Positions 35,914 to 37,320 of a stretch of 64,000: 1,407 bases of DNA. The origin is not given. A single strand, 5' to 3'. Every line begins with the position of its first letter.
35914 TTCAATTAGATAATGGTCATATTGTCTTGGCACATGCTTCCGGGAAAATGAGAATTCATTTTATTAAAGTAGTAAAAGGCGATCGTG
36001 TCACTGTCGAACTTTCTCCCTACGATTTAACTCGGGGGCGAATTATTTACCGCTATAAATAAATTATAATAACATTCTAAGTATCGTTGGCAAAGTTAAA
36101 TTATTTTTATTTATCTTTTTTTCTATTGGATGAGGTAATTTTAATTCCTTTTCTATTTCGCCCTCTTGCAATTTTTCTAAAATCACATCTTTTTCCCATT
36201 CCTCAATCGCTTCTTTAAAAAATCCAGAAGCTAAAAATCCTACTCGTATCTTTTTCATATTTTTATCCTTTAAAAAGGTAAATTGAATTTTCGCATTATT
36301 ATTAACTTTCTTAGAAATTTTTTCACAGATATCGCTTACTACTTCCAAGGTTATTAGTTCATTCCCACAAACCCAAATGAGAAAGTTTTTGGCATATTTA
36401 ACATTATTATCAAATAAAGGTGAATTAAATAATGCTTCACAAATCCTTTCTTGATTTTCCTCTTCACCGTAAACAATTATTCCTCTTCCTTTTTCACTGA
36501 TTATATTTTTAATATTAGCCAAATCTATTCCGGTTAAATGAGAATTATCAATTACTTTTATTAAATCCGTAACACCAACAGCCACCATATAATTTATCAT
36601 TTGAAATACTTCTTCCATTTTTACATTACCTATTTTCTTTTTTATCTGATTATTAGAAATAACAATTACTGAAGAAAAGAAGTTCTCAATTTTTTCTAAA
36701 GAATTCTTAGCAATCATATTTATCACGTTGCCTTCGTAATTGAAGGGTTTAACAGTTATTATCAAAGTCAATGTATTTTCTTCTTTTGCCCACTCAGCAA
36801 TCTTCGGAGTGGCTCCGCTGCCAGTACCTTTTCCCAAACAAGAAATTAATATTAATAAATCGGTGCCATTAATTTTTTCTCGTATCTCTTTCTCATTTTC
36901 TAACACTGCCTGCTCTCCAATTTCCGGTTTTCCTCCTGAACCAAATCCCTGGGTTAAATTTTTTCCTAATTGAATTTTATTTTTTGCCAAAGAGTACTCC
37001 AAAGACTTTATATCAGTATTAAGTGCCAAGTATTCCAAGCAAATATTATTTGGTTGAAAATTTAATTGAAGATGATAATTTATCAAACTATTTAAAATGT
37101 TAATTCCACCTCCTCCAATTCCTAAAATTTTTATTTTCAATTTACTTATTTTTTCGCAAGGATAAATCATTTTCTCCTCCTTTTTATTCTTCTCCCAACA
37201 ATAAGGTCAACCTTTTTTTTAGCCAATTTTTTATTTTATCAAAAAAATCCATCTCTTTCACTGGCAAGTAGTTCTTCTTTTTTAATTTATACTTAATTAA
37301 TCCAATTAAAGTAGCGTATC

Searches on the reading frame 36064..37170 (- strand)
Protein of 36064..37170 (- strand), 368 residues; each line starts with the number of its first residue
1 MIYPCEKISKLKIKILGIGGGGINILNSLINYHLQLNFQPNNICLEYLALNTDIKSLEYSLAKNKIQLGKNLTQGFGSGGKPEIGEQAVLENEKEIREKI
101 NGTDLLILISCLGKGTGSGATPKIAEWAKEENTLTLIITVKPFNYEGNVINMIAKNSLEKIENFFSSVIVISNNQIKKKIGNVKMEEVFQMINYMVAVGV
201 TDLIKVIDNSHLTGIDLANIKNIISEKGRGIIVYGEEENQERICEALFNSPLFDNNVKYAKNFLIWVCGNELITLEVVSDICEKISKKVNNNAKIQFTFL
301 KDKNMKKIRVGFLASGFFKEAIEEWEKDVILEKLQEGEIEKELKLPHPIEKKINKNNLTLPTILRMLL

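Call 58: search_protein_families(library=pfam, max_evalue=0.000001, proteins=[window:36064-37170:-])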
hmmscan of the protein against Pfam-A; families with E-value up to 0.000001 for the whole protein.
window:36064-37170:- (368 aa): 2 families
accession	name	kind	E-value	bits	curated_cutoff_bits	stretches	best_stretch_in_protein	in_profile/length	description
PF00091.31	Tubulin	-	4e-36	125.5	33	1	12-178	1-187/190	Tubulin/FtsZ family, GTPase domain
PF12327.13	FtsZ_C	-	9.9e-08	32.6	27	1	232-317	5-94/95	FtsZ family, C-terminal domain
